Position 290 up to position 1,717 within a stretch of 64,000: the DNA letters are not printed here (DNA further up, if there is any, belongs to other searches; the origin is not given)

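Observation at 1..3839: Overlap-coupled GT-C / WbqC / sulfotransferase / GT2 operon: possible sulfated envelope-glycan modification pathway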

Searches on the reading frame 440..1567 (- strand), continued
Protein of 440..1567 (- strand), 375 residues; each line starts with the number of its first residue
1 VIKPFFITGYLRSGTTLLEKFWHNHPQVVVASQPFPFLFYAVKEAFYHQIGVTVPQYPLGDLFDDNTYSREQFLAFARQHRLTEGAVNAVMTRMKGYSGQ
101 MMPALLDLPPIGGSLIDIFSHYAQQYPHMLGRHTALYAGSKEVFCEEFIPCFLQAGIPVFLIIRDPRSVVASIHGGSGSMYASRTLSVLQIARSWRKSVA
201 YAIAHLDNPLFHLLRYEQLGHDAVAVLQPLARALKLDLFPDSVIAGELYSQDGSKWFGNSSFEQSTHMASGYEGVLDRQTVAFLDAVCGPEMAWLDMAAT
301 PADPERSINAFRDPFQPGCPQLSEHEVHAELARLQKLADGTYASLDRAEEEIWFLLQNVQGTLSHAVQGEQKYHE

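Call 22: find_homologous_proteins(query=window:440-1567:-, max_evalue=0.001)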
Query window:440-1567:- (375 aa): 239 proteins with E <= 0.001 among 3397 candidates; the best 120 are listed.
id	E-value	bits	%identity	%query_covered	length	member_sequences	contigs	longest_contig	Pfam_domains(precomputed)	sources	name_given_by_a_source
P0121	1.3e-255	866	100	100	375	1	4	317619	PF13469.13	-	-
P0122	6.4e-135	468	59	98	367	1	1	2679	PF13469.13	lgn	-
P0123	7.8e-122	425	52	98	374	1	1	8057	PF13469.13,PF00685.34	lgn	-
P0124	3.4e-117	410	53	96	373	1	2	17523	PF13469.13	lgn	-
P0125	1.9e-115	404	52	98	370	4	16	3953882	PF13469.13,PF00685.34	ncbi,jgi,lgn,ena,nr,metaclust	ncbi:conserved hypothetical protein [Rhodobacteraceae bacterium HTCC2083]|jgi:hypothetical protein|n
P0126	2.3e-115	404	52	95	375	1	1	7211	PF13469.13,PF00685.34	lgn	-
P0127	3.6e-113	397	50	97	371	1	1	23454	PF13469.13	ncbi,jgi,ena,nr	ncbi:MAG: sulfotransferase family protein [Hyphomicrobiales bacterium]|nr:MAG: sulfotransferase fami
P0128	4.9e-108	380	51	97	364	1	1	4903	PF13469.13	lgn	-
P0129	1.1e-106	375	50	98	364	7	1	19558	PF13469.13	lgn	-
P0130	2.1e-106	375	50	98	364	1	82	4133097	PF13469.13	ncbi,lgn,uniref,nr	ncbi:sulfotransferase family protein [Roseobacter denitrificans]|uniref:Sulfotransferase n=1 Tax=Ros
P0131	1.1e-103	366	49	97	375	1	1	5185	PF13469.13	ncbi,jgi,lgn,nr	ncbi:MAG: sulfotransferase [Alphaproteobacteria bacterium]|nr:sulfotransferase [Alphaproteobacteria 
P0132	1.9e-100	355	46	98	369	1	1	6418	PF13469.13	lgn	-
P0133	8.4e-85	303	43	94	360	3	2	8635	PF13469.13,PF00685.34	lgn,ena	-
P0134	5.1e-76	275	40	93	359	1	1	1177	PF13469.13,PF00685.34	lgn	-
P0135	8.1e-72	261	39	93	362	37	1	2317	PF13469.13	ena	-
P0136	4.5e-71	258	38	95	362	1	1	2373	PF13469.13,PF00685.34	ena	-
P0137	2.7e-69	252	38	93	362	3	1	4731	PF13469.13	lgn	-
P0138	1.6e-67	247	40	97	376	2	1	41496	PF13469.13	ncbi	-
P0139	5.5e-67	245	43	79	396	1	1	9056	PF13469.13,PF00685.34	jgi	-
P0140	2.6e-66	243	38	97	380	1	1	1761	PF13469.13,PF00685.34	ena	-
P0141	3.1e-66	242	38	98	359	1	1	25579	PF13469.13,PF00685.34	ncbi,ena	-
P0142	6.2e-66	241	38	97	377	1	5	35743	PF13469.13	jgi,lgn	jgi:hypothetical protein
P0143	2.3e-63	233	36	98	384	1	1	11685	PF13469.13,PF00685.34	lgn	-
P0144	6.3e-63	231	40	90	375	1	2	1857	PF13469.13,PF00685.34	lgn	-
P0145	1.6e-62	230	39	98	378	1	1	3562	PF13469.13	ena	-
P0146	1.9e-62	230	37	100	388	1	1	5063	PF13469.13,PF00685.34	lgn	-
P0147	2.4e-62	230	39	95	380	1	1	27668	PF13469.13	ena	-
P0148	2.9e-62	229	42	79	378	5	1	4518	PF13469.13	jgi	-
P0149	3.4e-62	229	40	91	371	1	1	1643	PF13469.13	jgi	-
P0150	9.5e-62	228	36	97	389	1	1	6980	PF13469.13,PF00685.34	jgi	jgi:Sulfotransferase family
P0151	1.2e-61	227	37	83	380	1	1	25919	PF13469.13,PF00685.34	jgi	jgi:Sulfotransferase domain/Sulfotransferase family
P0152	3.2e-61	226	39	94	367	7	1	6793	PF13469.13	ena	-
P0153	3.7e-61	226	38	96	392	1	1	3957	PF13469.13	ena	-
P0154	4.9e-61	225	38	96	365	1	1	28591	PF13469.13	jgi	jgi:hypothetical protein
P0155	9.9e-61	224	36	95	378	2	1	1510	PF13469.13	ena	-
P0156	1.0e-60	224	38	95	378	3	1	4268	PF13469.13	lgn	-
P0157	2.8e-60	223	38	95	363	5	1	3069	PF13469.13,PF00685.34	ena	-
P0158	4.3e-60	222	35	97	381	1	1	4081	PF13469.13,PF00685.34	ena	-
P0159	5.6e-60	222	38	96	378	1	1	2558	PF13469.13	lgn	-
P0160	9.6e-60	221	38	96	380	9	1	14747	PF13469.13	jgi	-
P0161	3.0e-59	219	41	77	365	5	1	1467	PF13469.13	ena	-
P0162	4.2e-59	219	38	95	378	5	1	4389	PF13469.13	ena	-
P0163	4.7e-59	219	39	90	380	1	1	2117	PF13469.13,PF00685.34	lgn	-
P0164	8.9e-59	218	40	89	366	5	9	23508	PF13469.13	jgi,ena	jgi:hypothetical protein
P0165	9.6e-59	218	37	91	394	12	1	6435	PF13469.13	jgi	jgi:hypothetical protein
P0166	1.3e-58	217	38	96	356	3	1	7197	PF13469.13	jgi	-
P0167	1.3e-58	217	40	81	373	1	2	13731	PF13469.13,PF00685.34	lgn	-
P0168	1.8e-58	217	41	79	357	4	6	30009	PF13469.13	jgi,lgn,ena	jgi:hypothetical protein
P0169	2.9e-58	216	42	77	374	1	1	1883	PF13469.13,PF00685.34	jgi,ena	-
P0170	3.3e-58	216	36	98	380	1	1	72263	PF13469.13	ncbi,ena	-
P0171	3.5e-58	216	38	95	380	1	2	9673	PF13469.13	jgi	jgi:hypothetical protein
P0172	3.9e-58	216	42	78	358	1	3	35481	PF13469.13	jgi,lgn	jgi:hypothetical protein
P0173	4.8e-58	215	38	96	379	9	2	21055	PF13469.13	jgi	jgi:hypothetical protein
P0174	5.7e-58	215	38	94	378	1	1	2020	PF13469.13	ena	-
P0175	6.9e-58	215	39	89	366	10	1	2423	PF13469.13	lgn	-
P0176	1.3e-57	214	34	94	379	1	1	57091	PF13469.13,PF00685.34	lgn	-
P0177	1.8e-57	214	37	97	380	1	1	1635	PF13469.13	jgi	jgi:hypothetical protein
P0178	6.3e-57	212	38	97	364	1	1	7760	PF13469.13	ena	-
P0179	7.9e-57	211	37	95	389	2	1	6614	PF13469.13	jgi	jgi:hypothetical protein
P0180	9.6e-57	211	37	96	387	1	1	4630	PF13469.13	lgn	-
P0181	2.3e-56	210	37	96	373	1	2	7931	PF13469.13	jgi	jgi:hypothetical protein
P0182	3.2e-56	209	41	76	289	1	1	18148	PF13469.13,PF00685.34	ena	-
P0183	3.5e-56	209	37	95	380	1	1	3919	PF13469.13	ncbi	ncbi:MAG: hypothetical protein ACREUK_03955 [Burkholderiales bacterium]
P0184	3.6e-56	209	37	98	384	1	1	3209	PF13469.13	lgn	-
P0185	5.2e-56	209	37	97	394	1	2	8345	PF13469.13,PF00685.34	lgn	-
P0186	9.5e-56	208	38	90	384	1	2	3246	PF13469.13,PF00685.34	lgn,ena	-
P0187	1.1e-55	208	37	95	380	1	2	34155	PF13469.13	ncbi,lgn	ncbi:MAG: hypothetical protein ACREVC_01175 [Burkholderiales bacterium]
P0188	1.8e-55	207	37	88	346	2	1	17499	PF13469.13,PF00685.34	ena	-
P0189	2.3e-55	207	37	97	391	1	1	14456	PF13469.13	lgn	-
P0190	2.9e-55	206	38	94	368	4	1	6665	PF13469.13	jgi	jgi:hypothetical protein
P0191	7.9e-55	205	32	95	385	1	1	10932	PF13469.13,PF00685.34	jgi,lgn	-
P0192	8.7e-55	205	37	98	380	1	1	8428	PF13469.13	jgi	jgi:hypothetical protein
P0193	1.3e-54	204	37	94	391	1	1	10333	PF13469.13,PF00685.34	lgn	-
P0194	1.6e-54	204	36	95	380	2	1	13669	PF13469.13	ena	-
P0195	2.4e-54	203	37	94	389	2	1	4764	PF13469.13,PF00685.34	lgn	-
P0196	5.7e-54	202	38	94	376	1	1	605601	PF13469.13,PF00685.34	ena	-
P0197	7.1e-54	202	35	98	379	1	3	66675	PF13469.13,PF00685.34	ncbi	-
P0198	1.6e-53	200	35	97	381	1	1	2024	PF13469.13,PF00685.34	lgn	-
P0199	1.7e-53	200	39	83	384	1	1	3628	PF13469.13,PF00685.34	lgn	-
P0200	1.9e-53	200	36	96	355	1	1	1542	PF13469.13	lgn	-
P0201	2.0e-53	200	38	95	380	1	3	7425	PF13469.13,PF00685.34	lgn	-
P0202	5.7e-53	199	35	98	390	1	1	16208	PF13469.13,PF00685.34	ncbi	ncbi:MAG: sulfotransferase [Planctomycetota bacterium]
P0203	6.8e-53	198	33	98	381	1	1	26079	PF13469.13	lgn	-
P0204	8.9e-53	198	37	94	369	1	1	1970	PF13469.13,PF00685.34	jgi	jgi:hypothetical protein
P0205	1.0e-52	198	35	98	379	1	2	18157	PF13469.13,PF00685.34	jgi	jgi:hypothetical protein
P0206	3.1e-52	196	34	97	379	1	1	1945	PF13469.13,PF00685.34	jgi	jgi:hypothetical protein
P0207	4.2e-52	196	35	96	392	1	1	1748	PF13469.13,PF00685.34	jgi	jgi:hypothetical protein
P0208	6.0e-52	195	39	76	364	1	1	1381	PF13469.13,PF00685.34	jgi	jgi:hypothetical protein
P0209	8.3e-52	195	33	97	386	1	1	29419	PF13469.13,PF00685.34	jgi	jgi:hypothetical protein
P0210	2.1e-51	194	36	97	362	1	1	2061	PF13469.13,PF00685.34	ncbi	-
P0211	2.6e-51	193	35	97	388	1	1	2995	PF13469.13,PF00685.34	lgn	-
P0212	3.9e-51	193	32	95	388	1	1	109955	PF13469.13,PF00685.34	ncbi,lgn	ncbi:MAG: sulfotransferase domain-containing protein [candidate division WOR-3 bacterium]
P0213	4.7e-51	192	34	98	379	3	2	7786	PF13469.13,PF00685.34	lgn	-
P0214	5.6e-51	192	35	96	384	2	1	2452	PF13469.13,PF00685.34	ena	-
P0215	2.2e-50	190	37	88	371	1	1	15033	PF13469.13,PF00685.34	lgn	-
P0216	3.3e-50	190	33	97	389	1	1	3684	PF13469.13,PF00685.34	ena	-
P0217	3.7e-50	189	33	96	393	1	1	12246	PF13469.13,PF00685.34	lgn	-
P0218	5.4e-50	189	33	94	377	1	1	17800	PF13469.13,PF00685.34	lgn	-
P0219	7.7e-50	188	35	98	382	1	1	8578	PF13469.13,PF00685.34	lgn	-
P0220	8.3e-50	188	34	89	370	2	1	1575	PF13469.13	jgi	-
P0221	8.5e-50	188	35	95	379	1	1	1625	PF13469.13,PF00685.34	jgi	jgi:hypothetical protein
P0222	1.0e-49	188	33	97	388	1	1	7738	PF13469.13,PF00685.34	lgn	-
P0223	1.0e-49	188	34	97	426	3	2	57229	PF13469.13,PF00685.34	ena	-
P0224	1.1e-49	188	34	94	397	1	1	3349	PF13469.13,PF00685.34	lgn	-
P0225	2.6e-49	187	32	90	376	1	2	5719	PF13469.13,PF00685.34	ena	-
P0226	3.3e-49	186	34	98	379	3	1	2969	PF13469.13,PF00685.34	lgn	-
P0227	4.0e-49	186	35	98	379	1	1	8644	PF13469.13,PF00685.34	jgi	jgi:hypothetical protein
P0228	5.5e-49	186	31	98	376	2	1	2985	PF13469.13,PF00685.34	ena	-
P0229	6.2e-49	185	33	98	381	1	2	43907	PF13469.13,PF00685.34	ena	-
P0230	8.0e-49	185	37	81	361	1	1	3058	PF13469.13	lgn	-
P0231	8.7e-49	185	33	96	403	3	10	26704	PF13469.13,PF00685.34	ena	-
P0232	1.0e-48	185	36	94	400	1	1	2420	PF13469.13,PF00685.34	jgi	jgi:hypothetical protein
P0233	1.2e-48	185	36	82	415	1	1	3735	PF13469.13,PF00685.34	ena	-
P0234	1.7e-48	184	32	98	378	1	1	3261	PF13469.13,PF00685.34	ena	-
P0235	1.8e-48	184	32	97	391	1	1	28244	PF13469.13,PF00685.34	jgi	jgi:Sulfotransferase domain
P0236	1.9e-48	184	34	94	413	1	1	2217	PF13469.13,PF00685.34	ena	-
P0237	2.7e-48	183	33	97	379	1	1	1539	PF13469.13,PF00685.34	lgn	-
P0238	4.3e-48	183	36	83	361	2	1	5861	PF13469.13,PF00685.34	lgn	-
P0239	6.0e-48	182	32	98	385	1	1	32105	PF13469.13,PF00685.34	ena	-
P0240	9.7e-48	181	32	96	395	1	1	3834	PF13469.13,PF00685.34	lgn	-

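Call 23: find_encoding_contigs(protein=P0130, flank=10000, max_places=1)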
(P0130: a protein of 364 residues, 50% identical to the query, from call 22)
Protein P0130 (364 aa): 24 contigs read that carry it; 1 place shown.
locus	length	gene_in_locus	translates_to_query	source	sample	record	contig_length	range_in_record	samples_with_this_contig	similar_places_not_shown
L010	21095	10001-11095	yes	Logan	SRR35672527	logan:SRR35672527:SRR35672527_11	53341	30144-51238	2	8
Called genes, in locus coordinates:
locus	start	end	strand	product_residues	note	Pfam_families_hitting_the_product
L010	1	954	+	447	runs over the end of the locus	PF00033:Cytochrome_B, PF13631:Cytochrom_B_N_2, PF00032:Cytochrom_B_C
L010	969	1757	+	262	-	PF02167:Cytochrom_C1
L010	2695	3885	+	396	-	PF07690:MFS_1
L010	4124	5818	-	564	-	PF19510:DUF6044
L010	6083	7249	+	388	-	PF00155:Aminotran_1_2, PF01041:DegT_DnrJ_EryC1, PF00266:Aminotran_5 (weak)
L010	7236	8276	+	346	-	PF00685:Sulfotransfer_1, PF13469:Sulfotransfer_3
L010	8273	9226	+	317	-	PF03706:LPG_synthase_TM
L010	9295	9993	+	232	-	PF08889:WbqC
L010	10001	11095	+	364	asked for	PF13469:Sulfotransfer_3 (weak)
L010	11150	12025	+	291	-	PF02353:CMAS, PF08003:Methyltransf_9 (weak), PF13489:Methyltransf_23, PF13649:Methyltransf_25, PF08241:Methyltransf_11, PF08242:Methyltransf_12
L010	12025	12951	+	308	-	PF00535:Glycos_transf_2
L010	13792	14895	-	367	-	PF02119:FlgI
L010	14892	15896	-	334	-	-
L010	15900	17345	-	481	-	PF22638:FlgK_D1, PF06429:Flg_bbr_C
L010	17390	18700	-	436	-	PF00460:Flg_bb_rod (weak), PF07559:FlgE_D2 (faint), PF06429:Flg_bbr_C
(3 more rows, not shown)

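Call 24: find_encoding_contigs(protein=P0125, flank=10000, max_places=1)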
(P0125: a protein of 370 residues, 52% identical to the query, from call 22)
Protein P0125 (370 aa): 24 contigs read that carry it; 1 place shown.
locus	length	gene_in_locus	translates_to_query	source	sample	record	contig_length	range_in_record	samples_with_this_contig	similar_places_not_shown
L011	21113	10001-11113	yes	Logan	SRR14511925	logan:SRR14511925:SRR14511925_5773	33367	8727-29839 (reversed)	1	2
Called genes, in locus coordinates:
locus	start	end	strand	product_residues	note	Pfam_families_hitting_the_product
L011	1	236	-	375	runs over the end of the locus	PF02776:TPP_enzyme_N (weak), PF02775:TPP_enzyme_C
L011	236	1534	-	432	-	PF01467:CTP_transf_like, PF13714:PEP_mutase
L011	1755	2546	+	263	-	PF01061:ABC2_membrane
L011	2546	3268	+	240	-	PF00005:ABC_tran, PF13304:AAA_21 (faint)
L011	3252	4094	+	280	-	PF01066:CDP-OH_P_transf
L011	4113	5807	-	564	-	PF19510:DUF6044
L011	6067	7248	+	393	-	PF00155:Aminotran_1_2, PF01041:DegT_DnrJ_EryC1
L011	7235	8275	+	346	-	PF00685:Sulfotransfer_1, PF13469:Sulfotransfer_3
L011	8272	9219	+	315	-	PF03706:LPG_synthase_TM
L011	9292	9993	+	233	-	PF08889:WbqC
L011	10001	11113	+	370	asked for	PF00685:Sulfotransfer_1 (faint), PF13469:Sulfotransfer_3 (weak)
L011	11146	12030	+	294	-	PF02353:CMAS (faint), PF08003:Methyltransf_9 (weak), PF13489:Methyltransf_23, PF08241:Methyltransf_11, PF08242:Methyltransf_12, PF13649:Methyltransf_25 (weak)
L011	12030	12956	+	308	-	PF00535:Glycos_transf_2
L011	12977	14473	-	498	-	PF01757:Acyl_transf_3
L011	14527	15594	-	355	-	-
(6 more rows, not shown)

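Call 25: find_encoding_contigs(protein=P0124, flank=10000, max_places=2)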
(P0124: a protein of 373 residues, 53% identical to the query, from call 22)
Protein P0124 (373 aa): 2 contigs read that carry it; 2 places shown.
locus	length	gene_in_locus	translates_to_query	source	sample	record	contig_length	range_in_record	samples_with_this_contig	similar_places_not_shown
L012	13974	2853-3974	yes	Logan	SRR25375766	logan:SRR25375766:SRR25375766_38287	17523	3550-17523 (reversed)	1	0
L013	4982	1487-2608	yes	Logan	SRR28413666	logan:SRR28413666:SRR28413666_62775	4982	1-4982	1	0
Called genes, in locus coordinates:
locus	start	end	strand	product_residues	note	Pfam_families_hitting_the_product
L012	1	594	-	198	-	?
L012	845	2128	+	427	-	-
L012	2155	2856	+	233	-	PF08889:WbqC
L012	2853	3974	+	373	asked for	PF13469:Sulfotransfer_3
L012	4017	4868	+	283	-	PF02353:CMAS (faint), PF13489:Methyltransf_23, PF07021:MetW (weak), PF13847:Methyltransf_31 (faint), PF08241:Methyltransf_11, PF08242:Methyltransf_12, PF13649:Methyltransf_25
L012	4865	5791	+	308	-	PF00535:Glycos_transf_2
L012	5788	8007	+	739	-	-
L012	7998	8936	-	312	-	PF03706:LPG_synthase_TM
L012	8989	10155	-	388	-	PF01041:DegT_DnrJ_EryC1, PF00155:Aminotran_1_2, PF00266:Aminotran_5 (weak)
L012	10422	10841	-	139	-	PF00376:MerR, PF13411:MerR_1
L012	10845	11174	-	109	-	PF00216:Bac_DNA_binding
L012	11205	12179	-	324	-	PF00108:Thiolase_N, PF08545:ACP_syn_III, PF08541:ACP_syn_III_C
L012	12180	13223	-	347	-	PF02504:FA_synthesis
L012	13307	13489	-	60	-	PF01783:Ribosomal_L32p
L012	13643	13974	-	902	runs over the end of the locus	PF01624:MutS_I, PF05188:MutS_II, PF05192:MutS_III, PF05190:MutS_IV, PF00488:MutS_V, PF27441:MutS_C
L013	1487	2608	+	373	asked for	PF13469:Sulfotransfer_3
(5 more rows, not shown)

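Call 51: find_related_loci(query=A3, collection=genome_contigs, flank=10000)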
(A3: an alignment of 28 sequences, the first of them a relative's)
Query A3 (375 aa) in genome_contigs; peptide patterns used: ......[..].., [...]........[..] (x = any residue, [..] = any of these).
237 stretches matched a pattern; 83 encode a relative of the query (tblastn E <= 1e-3); the best 80 are kept; 78 distinct loci.
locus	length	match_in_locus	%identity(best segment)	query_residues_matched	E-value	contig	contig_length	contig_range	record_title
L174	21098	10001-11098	52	2-370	2e-120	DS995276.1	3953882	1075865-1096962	Rhodobacteraceae bacterium HTCC2083 scf_1106200183017 genomic scaffold, whole genome shotgun sequence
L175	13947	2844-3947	50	4-370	3e-118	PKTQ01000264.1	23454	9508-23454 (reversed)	MAG: Hyphomicrobiales bacterium isolate BM303 sc_1253, whole genome shotgun sequence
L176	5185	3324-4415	49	1-364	7e-111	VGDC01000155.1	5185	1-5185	MAG: Alphaproteobacteria bacterium isolate M_DeepCast_400m_m1_040 M_DeepCast_400m_m1_040_Ga0194112_10036222, whole genom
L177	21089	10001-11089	39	1-356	8e-66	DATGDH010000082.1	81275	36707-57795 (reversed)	MAG TPA_asm: Burkholderiales bacterium isolate SMAG_U9669 k141_292014, whole genome shotgun sequence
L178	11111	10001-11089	38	1-356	3e-66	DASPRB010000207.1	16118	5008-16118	MAG TPA_asm: Burkholderiales bacterium isolate SMAG_U12214 k141_660434, whole genome shotgun sequence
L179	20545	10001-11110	38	6-366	5e-65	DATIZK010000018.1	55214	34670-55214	MAG TPA_asm: Burkholderiales bacterium isolate SMAG_U15299 k141_1274487, whole genome shotgun sequence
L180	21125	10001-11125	36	1-366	1e-62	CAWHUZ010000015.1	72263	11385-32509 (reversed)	MAG: uncultured beta proteobacterium isolate MFD02416.bin.2.181 genome assembly, contig: contig_32364, whole genome shot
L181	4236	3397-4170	44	6-262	5e-60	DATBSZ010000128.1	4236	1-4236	MAG TPA_asm: Burkholderiales bacterium isolate SMAG_U4170 k141_564917, whole genome shotgun sequence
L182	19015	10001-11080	38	6-356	2e-59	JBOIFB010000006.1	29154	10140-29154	MAG: Burkholderiales bacterium isolate SE1503_metabat2.bin.18 NODE_22_length_29154_cov_1.735729, whole genome shotgun se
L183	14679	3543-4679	35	1-369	1e-58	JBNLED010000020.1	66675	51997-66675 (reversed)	MAG: Polyangia bacterium isolate C1C2.bin.34.orig k141_56980, whole genome shotgun sequence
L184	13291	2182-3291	36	5-363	6e-58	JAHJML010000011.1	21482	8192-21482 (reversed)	MAG: Actinomycetota bacterium isolate Old_saline.mb.35 Old_saline.mb.35_k141_58595, whole genome shotgun sequence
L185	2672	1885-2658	43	6-262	2e-58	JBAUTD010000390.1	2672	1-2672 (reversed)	MAG: Burkholderiales bacterium isolate MFD01526_ilm_asm_bin20 k127_181448, whole genome shotgun sequence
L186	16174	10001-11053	32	6-344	4e-57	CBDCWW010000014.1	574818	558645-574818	MAG: Trueperaceae bacterium isolate dd1d7b0e-a6e7-4c02-9a01-6f6a99cee598 genome assembly, contig: contig_14, whole genom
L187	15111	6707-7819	32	1-365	5e-56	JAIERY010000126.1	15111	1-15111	MAG: Cytophagaceae bacterium isolate co.spades.METABAT.1kb_183 c_000000433740, whole genome shotgun sequence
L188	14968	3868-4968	34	5-358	3e-56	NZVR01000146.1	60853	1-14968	MAG: Blastopirellula sp. isolate NAT61 44312, whole genome shotgun sequence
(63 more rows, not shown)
